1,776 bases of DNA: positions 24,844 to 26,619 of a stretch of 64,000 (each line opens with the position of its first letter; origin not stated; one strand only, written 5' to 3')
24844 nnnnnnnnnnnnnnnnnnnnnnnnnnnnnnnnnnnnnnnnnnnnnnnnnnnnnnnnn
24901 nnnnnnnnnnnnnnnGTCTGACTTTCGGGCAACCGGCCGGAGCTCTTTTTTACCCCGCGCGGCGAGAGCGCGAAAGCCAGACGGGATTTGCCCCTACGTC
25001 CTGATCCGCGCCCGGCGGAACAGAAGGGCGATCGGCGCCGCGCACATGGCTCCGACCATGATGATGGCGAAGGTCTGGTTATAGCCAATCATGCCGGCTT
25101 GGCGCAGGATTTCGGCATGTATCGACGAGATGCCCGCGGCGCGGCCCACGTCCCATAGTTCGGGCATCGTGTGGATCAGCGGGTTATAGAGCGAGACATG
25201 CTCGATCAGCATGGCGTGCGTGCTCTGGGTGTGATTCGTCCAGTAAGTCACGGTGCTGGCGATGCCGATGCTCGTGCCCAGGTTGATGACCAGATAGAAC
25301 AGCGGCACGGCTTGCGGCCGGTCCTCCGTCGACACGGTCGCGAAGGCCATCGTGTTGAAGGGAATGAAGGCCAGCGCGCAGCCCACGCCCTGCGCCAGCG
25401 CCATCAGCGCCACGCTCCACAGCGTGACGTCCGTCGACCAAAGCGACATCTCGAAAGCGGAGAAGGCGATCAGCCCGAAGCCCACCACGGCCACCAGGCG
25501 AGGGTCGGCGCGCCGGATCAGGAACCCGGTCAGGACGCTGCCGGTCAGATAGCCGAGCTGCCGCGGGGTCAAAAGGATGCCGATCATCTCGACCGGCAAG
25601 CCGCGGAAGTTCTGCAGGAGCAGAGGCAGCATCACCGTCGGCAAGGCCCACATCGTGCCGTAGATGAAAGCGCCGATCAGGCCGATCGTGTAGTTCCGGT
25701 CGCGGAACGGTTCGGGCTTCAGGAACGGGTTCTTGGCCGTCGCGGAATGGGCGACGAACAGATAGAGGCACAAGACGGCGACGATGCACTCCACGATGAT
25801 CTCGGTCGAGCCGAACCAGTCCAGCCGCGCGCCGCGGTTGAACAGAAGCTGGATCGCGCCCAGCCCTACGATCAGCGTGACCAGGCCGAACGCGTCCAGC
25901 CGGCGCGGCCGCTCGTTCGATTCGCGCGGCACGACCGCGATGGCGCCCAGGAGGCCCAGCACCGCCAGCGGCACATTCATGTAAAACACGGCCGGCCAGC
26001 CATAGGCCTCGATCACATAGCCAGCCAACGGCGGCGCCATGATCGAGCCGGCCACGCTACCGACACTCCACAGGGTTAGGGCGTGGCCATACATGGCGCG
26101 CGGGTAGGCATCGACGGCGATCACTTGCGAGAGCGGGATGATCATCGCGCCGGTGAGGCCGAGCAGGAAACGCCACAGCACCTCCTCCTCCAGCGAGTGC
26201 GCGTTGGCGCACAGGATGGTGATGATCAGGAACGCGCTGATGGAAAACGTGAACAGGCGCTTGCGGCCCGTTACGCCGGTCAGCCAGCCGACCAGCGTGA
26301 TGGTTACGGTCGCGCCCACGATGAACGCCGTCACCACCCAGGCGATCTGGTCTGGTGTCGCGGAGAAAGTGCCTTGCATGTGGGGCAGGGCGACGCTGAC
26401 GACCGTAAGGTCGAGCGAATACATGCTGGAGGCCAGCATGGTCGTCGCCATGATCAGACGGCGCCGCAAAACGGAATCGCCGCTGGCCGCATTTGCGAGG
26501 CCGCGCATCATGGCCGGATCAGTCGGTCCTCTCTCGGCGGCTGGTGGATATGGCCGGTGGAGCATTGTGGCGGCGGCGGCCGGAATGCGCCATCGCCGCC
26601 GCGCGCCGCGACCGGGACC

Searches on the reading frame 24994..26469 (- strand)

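Call 20: search_protein_families(library=pfam, proteins=[window:24994-26469:-], max_evalue=0.00001)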
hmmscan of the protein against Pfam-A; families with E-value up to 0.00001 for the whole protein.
window:24994-26469:- (491 aa): 2 families
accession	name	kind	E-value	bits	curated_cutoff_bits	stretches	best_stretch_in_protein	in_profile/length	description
PF07690.21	MFS_1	-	1.7e-45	155.9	33.4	2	11-240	2-223/347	Major Facilitator Superfamily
PF00083.30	Sugar_tr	-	1.4e-07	31.2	22.3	1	14-178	20-190/452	Sugar (and other) transporter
